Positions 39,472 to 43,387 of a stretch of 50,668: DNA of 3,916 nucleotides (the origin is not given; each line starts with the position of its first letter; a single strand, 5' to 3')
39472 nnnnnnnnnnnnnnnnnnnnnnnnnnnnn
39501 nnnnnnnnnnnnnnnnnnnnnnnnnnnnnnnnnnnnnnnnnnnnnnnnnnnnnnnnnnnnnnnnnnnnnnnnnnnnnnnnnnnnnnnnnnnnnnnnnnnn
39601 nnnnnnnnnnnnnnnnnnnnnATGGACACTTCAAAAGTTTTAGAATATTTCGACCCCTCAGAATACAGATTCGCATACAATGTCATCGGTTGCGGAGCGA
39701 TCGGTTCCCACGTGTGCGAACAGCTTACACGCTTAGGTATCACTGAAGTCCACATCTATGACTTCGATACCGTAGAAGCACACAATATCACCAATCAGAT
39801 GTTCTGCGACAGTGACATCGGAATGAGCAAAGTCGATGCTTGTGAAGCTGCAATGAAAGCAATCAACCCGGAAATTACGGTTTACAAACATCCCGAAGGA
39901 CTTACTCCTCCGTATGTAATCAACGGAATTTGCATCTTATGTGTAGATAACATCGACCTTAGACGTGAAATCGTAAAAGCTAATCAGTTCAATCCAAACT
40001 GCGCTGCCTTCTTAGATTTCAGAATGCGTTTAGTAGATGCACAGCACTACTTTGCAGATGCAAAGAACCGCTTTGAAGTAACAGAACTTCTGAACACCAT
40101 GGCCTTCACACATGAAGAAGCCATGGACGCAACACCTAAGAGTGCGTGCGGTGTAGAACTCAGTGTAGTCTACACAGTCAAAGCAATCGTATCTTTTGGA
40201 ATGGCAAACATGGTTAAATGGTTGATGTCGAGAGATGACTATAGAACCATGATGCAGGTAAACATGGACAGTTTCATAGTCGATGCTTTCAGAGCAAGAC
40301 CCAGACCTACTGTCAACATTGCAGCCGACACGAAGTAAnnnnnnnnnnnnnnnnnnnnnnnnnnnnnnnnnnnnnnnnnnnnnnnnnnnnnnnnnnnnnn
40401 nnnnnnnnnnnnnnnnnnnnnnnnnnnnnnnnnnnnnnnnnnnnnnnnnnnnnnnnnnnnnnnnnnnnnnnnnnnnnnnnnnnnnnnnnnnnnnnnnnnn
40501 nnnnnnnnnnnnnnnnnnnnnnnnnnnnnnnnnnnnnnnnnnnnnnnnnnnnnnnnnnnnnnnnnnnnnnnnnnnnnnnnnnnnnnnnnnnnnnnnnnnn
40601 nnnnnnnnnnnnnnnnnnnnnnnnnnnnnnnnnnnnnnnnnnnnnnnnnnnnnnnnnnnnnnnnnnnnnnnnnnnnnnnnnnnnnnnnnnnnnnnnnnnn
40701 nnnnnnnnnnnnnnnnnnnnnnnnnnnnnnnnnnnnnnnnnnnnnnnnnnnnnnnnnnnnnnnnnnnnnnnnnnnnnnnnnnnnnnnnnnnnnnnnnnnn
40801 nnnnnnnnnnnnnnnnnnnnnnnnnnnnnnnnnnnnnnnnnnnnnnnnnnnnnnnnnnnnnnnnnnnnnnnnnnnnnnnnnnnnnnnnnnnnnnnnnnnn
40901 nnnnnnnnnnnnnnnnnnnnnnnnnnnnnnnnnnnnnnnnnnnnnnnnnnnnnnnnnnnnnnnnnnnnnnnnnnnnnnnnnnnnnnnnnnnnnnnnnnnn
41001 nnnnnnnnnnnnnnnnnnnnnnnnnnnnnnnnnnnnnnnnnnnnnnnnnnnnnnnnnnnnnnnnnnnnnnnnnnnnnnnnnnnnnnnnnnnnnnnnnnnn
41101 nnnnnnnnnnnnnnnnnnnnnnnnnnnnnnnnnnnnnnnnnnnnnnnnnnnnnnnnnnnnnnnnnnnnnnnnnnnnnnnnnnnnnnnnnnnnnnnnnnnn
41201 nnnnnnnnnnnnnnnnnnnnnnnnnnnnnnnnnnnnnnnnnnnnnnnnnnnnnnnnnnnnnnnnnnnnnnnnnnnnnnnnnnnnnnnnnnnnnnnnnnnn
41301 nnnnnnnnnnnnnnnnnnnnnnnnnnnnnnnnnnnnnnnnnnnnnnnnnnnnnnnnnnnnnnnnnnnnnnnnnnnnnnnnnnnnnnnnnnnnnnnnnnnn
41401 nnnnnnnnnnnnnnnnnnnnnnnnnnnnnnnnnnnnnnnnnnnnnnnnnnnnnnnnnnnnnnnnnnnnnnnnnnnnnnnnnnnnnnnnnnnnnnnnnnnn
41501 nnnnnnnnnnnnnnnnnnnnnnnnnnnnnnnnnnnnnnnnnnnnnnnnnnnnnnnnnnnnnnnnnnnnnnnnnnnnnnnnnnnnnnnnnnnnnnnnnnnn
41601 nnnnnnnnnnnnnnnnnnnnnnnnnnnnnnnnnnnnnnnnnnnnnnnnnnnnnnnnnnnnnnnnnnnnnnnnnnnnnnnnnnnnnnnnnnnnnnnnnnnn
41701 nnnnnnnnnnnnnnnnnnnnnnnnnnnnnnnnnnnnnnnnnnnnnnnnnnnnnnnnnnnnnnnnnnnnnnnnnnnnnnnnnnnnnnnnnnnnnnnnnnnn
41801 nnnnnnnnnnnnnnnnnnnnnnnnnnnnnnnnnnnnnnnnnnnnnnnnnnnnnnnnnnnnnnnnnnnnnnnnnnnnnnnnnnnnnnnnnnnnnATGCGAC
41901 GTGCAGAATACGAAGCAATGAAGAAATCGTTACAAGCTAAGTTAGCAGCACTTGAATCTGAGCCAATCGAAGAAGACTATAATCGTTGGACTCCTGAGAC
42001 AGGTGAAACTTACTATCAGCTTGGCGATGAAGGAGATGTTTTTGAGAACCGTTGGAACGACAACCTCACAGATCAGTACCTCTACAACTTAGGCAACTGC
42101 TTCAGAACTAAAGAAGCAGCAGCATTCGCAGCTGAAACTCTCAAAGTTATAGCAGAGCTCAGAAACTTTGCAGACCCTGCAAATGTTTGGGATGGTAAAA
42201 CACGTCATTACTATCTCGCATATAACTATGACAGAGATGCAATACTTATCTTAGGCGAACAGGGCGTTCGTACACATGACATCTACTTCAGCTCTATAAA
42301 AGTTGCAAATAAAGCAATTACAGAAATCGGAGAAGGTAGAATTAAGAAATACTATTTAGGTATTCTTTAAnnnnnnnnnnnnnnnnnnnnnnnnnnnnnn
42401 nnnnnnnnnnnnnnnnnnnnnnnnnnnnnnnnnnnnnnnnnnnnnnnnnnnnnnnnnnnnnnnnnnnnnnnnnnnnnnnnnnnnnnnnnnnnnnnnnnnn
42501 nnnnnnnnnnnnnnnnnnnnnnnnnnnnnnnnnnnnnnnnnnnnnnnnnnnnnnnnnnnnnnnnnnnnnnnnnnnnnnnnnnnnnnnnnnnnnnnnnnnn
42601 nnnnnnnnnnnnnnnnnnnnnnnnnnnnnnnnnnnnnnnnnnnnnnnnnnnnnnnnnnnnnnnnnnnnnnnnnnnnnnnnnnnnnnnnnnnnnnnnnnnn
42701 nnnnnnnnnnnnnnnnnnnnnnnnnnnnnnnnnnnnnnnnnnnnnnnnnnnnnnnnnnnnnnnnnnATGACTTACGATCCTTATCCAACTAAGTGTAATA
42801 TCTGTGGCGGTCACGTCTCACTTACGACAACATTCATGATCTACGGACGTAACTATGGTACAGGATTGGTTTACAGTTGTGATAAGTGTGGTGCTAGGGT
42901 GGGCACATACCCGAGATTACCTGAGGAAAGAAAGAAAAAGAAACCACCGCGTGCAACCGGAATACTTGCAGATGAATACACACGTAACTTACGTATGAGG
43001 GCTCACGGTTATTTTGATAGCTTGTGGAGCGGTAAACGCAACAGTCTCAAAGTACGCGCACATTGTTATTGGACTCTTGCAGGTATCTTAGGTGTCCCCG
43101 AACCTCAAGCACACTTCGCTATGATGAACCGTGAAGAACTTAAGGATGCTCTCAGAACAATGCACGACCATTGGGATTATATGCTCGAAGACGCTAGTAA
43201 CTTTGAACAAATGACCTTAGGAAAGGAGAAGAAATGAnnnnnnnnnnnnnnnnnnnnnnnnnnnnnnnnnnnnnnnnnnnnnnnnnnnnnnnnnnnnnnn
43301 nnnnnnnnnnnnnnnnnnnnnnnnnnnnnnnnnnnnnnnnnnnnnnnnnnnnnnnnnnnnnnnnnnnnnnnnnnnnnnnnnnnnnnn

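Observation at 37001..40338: Phage-encoded ubiquitin-like conjugation-type cassette: Ubl-like, E2-like(?), JAB and E1-like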

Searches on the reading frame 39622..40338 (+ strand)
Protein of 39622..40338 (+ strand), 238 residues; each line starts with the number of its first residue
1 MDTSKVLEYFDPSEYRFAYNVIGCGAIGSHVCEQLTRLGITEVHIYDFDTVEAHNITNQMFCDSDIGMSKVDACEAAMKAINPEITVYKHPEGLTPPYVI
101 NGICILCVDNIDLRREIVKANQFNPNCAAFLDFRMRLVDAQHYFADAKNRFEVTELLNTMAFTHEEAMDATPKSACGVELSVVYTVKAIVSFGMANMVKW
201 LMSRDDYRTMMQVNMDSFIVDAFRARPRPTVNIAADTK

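Call 3: search_protein_families(library=pfam, proteins=[window:39622-40338:+], max_evalue=1)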
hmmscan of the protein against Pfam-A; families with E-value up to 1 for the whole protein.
window:39622-40338:+ (238 aa): 7 families
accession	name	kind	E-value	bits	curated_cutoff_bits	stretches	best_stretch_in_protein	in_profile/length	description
PF00899.27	ThiF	-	4.2e-21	75.6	28.1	1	20-122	24-132/238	ThiF family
PF02254.24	TrkA_N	-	0.055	14.2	23.8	1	21-57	3-38/116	TrkA-N domain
PF02719.21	Polysacc_synt_2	-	0.061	12.9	20.2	1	23-60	6-43/293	Polysaccharide biosynthesis protein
PF03435.24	Sacchrp_dh_NADP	-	0.067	14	25.1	1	21-64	3-44/129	Saccharopine dehydrogenase NADP binding domain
PF01370.27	Epimerase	-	0.15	11.8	20.9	1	25-84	8-66/240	NAD dependent epimerase/dehydratase family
PF02826.25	2-Hacid_dh_C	-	0.17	11.7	25.1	1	21-54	41-73/178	D-isomer specific 2-hydroxyacid dehydrogenase, NAD binding domain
PF02558.23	ApbA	-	0.19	11.8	22.2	1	21-51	3-33/150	Ketopantoate reductase PanE/ApbA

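Call 4: search_protein_families(library=ncbifam, proteins=[window:39622-40338:+], max_evalue=1)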
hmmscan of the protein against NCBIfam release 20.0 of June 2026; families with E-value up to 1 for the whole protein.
window:39622-40338:+ (238 aa): 28 families (the best 25 are shown)
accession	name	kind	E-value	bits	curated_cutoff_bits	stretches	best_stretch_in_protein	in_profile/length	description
NF006395.0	PRK08644.1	equivalog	9.6e-20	71.1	159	1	20-99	34-113/215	sulfur carrier protein ThiS adenylyltransferase ThiF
TIGR02356.1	adenyl_thiF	equivalog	1.2e-16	60.7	275.25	1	21-120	26-131/203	thiazole biosynthesis adenylyltransferase ThiF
NF058523.1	6A-MBL_cap2_3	equivalog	1.7e-14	53.3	320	1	17-86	299-368/665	anti-phage 6A-MBL system cap2_3 protein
NF004281.0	PRK05690.1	subfamily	2.8e-14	52.9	266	1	21-119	37-141/250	molybdopterin-synthase adenylyltransferase MoeB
NF004111.0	PRK05600.1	equivalog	5.5e-13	48.8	437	1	21-99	46-125/371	ThiF family adenylyltransferase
TIGR02354.1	thiF_fam2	equivalog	1.3e-11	44.8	152.2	1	20-87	25-92/200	thiamine biosynthesis protein ThiF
NF047750.1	SAMPActivE1UbaA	equivalog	1.3e-11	44.3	450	1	21-95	37-112/270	SAMP-activating enzyme E1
TIGR02355.1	moeB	equivalog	3.1e-11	43.1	376.55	1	21-116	29-130/240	molybdopterin-synthase adenylyltransferase MoeB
NF006444.0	PRK08762.1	equivalog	3.8e-10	39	449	1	21-98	152-230/387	molybdopterin-synthase adenylyltransferase MoeB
NF006077.0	PRK08223.1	equivalog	4.9e-10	38.8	266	1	21-112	33-127/296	hypothetical protein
TIGR03736.1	PRTRC_ThiF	hypoth_equivalog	1.9e-09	37.2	144.75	1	20-151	15-158/245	PRTRC system ThiF family protein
NF005902.0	PRK07878.1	equivalog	3.1e-09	36.2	647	1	21-99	47-126/392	adenylyltransferase/sulfurtransferase MoeZ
NF011696.0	PRK15116.1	equivalog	5e-08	32.9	304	1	20-96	34-111/268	tRNA cyclic N6-threonylcarbamoyladenosine(37) synthase TcdA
NF009123.0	PRK12475.1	subfamily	5.6e-07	29.1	510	1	21-87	29-98/338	MoeB/ThiF family adenylyltransferase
NF005646.0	PRK07411.1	equivalog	1.2e-06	27.9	633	1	21-91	43-114/390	molybdopterin-synthase adenylyltransferase MoeB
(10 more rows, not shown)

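Call 5: search_protein_families(library=phrogs, proteins=[window:39622-40338:+], max_evalue=0.01)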
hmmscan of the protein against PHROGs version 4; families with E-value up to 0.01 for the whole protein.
window:39622-40338:+ (238 aa): 3 families
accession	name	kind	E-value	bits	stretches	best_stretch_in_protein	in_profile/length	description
phrog_19840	-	unknown function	1.1e-12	49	1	20-87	127-195/367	-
phrog_37075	-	unknown function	3.3e-09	37.5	1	20-90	26-97/256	-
phrog_15670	-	unknown function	1.3e-07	32.3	1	20-170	25-173/228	-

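Call 6: search_protein_families(library=padloc, proteins=[window:39622-40338:+], max_evalue=0.1)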
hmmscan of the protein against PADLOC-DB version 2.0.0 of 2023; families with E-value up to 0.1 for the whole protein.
window:39622-40338:+ (238 aa): 32 families (the best 25 are shown)
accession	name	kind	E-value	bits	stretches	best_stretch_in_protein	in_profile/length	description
PDLC00848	E1-E2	-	1.2e-14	51.6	1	21-94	379-452/607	E1-E2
PDLC00844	E1-E2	-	2.8e-14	50.6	1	20-83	280-343/489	E1-E2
PDLC00850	E1-E2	-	5.4e-13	46.2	1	20-88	318-386/566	E1-E2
PDLC00855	E1-E2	-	8e-13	46.3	1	21-90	307-376/579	E1-E2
PDLC00857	E1-E2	-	1.6e-12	44.7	1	20-92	350-422/589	E1-E2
PDLC00829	E1-E2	-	8.1e-12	43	1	21-91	176-246/426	E1-E2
PDLC00839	E1-E2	-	1.1e-11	41.7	1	19-90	373-444/602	E1-E2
PDLC00856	E1-E2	-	1.6e-11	41.4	1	21-91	327-397/573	E1-E2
PDLC00836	E1-E2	-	4.2e-11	40.1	1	21-92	346-418/602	E1-E2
PDLC00827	E1-E2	-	5.3e-11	39.6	1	21-87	337-403/711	E1-E2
PDLC00830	E1-E2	-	8.6e-11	38.8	1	21-95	315-389/551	E1-E2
PDLC00837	E1-E2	-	9.9e-11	39.1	1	21-91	330-404/593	E1-E2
PDLC00828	E1-E2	-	1.3e-10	39.1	1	20-92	179-251/431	E1-E2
PDLC00852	E1-E2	-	2e-09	34.6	1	21-87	331-397/546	E1-E2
PDLC00849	E1-E2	-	4.4e-09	33.6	1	18-92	335-409/582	E1-E2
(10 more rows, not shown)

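Call 10: search_solved_structures(query=window:39622-40338:+, max_evalue=0.001, show_alignments=2)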
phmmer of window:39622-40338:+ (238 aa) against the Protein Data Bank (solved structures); distinct sequences matched with E-value up to 0.001: 53.
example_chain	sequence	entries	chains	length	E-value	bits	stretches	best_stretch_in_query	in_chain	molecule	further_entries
5iaa_A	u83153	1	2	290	3e-11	46.9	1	16-95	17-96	Ubiquitin-like modifier-activating enzyme 5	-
3guc_A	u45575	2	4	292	3e-11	46.9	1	16-95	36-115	Ubiquitin-like modifier-activating enzyme 5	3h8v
6h78_A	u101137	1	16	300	3.2e-11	46.8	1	16-95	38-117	Ubiquitin-like modifier-activating enzyme 5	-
6h77_A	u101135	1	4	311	3.6e-11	46.6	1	16-95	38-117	Ubiquitin-like modifier-activating enzyme 5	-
5l95_A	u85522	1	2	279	3.9e-11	46.5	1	16-95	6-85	Ubiquitin-like modifier-activating enzyme 5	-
9qgg_B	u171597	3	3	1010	3.1e-08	37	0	22-112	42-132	E1 ubiquitin-activating enzyme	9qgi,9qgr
9egc_A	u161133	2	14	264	3.9e-08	36.7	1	9-96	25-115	THIF-type NAD/FAD binding fold domain-containing protein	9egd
9egb_A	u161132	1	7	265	4e-08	36.6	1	9-96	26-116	THIF-type NAD/FAD binding fold domain-containing protein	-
5um6_A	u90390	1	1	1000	6.1e-08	36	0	21-123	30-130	Ubiquitin-activating enzyme E1 1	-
4ii2_A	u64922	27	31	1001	6.1e-08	36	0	21-123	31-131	Ubiquitin-activating enzyme E1 1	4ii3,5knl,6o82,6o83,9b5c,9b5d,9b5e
6om4_A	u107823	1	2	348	2.6e-07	34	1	21-88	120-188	MccB protein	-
6dc6_A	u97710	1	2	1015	2.8e-07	33.9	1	18-96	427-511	Ubiquitin-like modifier-activating enzyme 1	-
9mc4_A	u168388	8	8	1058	2.8e-07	33.9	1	18-96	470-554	Ubiquitin-like modifier-activating enzyme 1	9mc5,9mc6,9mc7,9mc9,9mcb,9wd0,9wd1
3h5n_A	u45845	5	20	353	2.8e-07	33.9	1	21-88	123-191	MccB protein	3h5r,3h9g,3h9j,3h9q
3h5a_A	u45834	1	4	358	2.9e-07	33.8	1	21-88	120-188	MccB protein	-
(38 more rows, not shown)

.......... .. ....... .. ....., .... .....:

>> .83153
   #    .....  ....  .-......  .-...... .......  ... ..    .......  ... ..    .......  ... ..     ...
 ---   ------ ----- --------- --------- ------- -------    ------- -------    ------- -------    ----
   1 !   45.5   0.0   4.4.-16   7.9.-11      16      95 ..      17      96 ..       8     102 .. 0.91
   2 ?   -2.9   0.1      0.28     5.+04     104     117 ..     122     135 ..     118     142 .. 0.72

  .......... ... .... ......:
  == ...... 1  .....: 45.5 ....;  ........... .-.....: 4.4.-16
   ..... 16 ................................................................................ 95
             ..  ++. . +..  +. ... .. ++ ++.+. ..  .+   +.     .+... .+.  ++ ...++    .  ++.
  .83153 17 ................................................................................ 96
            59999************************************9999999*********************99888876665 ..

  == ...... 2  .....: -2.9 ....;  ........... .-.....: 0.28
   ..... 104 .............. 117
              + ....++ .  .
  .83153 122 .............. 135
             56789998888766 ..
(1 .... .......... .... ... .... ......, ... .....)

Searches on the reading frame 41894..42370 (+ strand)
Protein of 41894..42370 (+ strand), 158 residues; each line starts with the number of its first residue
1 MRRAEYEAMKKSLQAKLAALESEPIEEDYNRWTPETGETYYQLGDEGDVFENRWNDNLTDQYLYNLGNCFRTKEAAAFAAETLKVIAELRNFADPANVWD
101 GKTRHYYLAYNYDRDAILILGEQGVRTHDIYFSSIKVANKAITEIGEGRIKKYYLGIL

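Call 3: search_protein_families(library=pfam, proteins=[window:41894-42370:+], max_evalue=1)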
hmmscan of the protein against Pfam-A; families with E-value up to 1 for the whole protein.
window:41894-42370:+ (158 aa): 2 families
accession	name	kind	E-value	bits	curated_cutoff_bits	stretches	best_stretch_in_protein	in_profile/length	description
PF18656.6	DUF5633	-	0.084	13.2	23.6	0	70-82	3-15/41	Family of unknown function (DUF5633)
PF25677.1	Chimallin_Phikzvirus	-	0.12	10.9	27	1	54-96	330-373/627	Phikzvirus chimallin family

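Call 4: search_protein_families(library=ncbifam, proteins=[window:41894-42370:+], max_evalue=1)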
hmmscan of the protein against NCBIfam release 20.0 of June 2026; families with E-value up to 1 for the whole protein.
window:41894-42370:+ (158 aa): 0 families

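Call 5: search_protein_families(library=phrogs, proteins=[window:41894-42370:+], max_evalue=0.01)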
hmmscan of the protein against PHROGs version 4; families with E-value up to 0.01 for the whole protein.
window:41894-42370:+ (158 aa): 3 families
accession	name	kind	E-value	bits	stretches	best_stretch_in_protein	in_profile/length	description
phrog_37323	-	unknown function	0.00089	20.2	1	27-91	19-83/88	-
phrog_18768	-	unknown function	0.0011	20.1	1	32-87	72-129/131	-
phrog_35336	-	unknown function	0.0038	18.4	1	31-89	92-152/166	-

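Call 6: search_protein_families(library=padloc, proteins=[window:41894-42370:+], max_evalue=0.1)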
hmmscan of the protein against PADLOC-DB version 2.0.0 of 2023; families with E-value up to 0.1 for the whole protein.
window:41894-42370:+ (158 aa): 0 families

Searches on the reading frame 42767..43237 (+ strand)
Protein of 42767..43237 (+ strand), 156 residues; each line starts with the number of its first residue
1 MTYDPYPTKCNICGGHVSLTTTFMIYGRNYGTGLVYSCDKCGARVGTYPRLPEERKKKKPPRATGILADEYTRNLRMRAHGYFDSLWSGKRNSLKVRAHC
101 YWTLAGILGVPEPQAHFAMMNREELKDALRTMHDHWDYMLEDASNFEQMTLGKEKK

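Call 3: search_protein_families(library=pfam, proteins=[window:42767-43237:+], max_evalue=1)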
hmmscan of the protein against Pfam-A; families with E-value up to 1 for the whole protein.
window:42767-43237:+ (156 aa): 5 families
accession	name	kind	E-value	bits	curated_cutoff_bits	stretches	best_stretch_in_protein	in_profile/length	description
PF11672.13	DUF3268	-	4e-21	76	28.4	1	7-134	2-120/121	zinc-finger-containing domain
PF20120.5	DUF6510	-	0.059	13.7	26.4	1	8-47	27-63/86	Family of unknown function (DUF6510)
PF24444.1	DUF7563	-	0.096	12.6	27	0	8-18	2-12/39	Family of unknown function (DUF7563)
PF24292.1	DUF7479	-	0.14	12.8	27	1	9-43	4-38/60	Domain of unknown function (DUF7479)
PF06397.17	Desulfoferrod_N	-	0.16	12.1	23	0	9-18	8-17/36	Desulfoferrodoxin, N-terminal domain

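Call 4: search_protein_families(library=ncbifam, proteins=[window:42767-43237:+], max_evalue=1)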
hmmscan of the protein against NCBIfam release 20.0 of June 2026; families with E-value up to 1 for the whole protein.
window:42767-43237:+ (156 aa): 1 family
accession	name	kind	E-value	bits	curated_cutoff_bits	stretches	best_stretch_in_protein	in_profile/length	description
TIGR00270.2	TIGR00270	equivalog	0.17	11.7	110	1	9-63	1-50/159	multiprotein bridging factor aMBF1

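Call 5: search_protein_families(library=phrogs, proteins=[window:42767-43237:+], max_evalue=0.01)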
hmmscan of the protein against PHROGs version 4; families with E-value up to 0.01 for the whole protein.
window:42767-43237:+ (156 aa): 4 families
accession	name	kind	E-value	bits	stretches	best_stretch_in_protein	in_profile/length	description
phrog_1934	-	unknown function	1.6e-26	93.9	1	5-137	11-133/144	-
phrog_25081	-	unknown function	2.6e-07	31.5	1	67-129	1-60/75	-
phrog_30993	-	unknown function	3.4e-05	25.1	1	71-134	35-95/112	-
phrog_599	-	moron, auxiliary metabolic gene and host takeover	0.0012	20.1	1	4-50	71-115/262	Lar-like restriction alleviation protein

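Call 6: search_protein_families(library=padloc, proteins=[window:42767-43237:+], max_evalue=0.1)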
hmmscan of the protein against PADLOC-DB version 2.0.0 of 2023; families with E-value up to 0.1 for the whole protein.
window:42767-43237:+ (156 aa): 0 families
